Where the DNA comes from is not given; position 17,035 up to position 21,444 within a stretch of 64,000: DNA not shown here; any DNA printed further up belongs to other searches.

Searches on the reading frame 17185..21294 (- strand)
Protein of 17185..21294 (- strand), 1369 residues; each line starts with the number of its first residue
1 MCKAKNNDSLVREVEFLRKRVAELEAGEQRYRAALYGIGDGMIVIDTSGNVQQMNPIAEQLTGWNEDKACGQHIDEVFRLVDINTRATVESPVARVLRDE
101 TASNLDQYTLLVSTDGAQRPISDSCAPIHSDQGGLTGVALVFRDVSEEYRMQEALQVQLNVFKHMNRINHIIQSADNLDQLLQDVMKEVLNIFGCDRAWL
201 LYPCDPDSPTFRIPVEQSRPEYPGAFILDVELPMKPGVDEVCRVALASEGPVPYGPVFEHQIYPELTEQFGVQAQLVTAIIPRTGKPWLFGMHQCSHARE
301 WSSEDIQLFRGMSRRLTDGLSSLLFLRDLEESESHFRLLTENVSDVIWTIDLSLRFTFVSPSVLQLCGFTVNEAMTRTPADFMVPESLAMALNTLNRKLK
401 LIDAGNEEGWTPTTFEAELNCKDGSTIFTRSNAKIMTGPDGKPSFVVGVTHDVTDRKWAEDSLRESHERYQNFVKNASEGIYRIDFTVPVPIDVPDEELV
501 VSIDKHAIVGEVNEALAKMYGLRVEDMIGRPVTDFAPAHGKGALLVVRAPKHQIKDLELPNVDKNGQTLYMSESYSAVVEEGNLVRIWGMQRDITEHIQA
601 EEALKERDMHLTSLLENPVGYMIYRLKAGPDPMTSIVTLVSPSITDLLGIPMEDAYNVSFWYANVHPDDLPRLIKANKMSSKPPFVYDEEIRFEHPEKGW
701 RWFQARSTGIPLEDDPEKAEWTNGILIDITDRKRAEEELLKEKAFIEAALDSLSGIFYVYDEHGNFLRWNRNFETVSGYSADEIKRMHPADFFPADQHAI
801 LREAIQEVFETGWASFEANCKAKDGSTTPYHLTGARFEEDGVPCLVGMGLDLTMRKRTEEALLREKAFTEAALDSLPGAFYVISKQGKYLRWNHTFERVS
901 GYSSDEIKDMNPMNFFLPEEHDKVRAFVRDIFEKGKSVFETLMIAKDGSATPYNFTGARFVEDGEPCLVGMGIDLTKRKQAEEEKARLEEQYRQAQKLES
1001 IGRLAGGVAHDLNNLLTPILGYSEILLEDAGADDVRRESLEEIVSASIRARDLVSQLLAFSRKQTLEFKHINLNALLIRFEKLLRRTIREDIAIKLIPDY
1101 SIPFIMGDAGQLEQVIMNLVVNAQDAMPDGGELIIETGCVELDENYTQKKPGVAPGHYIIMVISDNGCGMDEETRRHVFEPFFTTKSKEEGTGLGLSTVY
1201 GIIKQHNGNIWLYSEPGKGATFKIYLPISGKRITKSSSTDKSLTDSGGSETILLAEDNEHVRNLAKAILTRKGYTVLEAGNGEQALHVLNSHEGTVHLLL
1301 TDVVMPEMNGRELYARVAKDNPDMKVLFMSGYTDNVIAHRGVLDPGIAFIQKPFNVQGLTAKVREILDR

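Call 63: search_protein_families(library=pfam, proteins=[window:17185-21294:-], max_evalue=0.00001)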
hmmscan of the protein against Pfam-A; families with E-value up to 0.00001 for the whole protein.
window:17185-21294:- (1369 aa): 9 families
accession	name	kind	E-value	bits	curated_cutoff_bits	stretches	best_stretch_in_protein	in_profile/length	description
PF13426.13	PAS_9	-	1.3e-57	192.9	27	4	40-147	2-103/103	PAS domain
PF08448.16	PAS_4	-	1.1e-51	174.1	23.1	3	38-150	4-110/110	PAS fold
PF00989.32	PAS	-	1.8e-50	170.1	22.6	4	30-145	2-113/113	PAS fold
PF08447.18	PAS_3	-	5.1e-44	148.9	25.6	2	639-710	3-75/89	PAS fold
PF02518.31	HATPase_c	-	7.7e-25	87.9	26.4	1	1107-1228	1-109/111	Histidine kinase-, DNA gyrase B-, and HSP90-like ATPase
PF13188.13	PAS_8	-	4.1e-22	77.7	21.8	0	869-921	3-55/65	PAS domain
PF00072.30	Response_reg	-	5.2e-21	75.3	30.2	1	1252-1363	1-110/111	Response regulator receiver domain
PF00512.31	HisKA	-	2.6e-12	47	26.9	1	1002-1064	3-64/66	His Kinase A (phospho-acceptor) domain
PF01590.32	GAF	-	2.9e-07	31.5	22.4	1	177-315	1-128/133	GAF domain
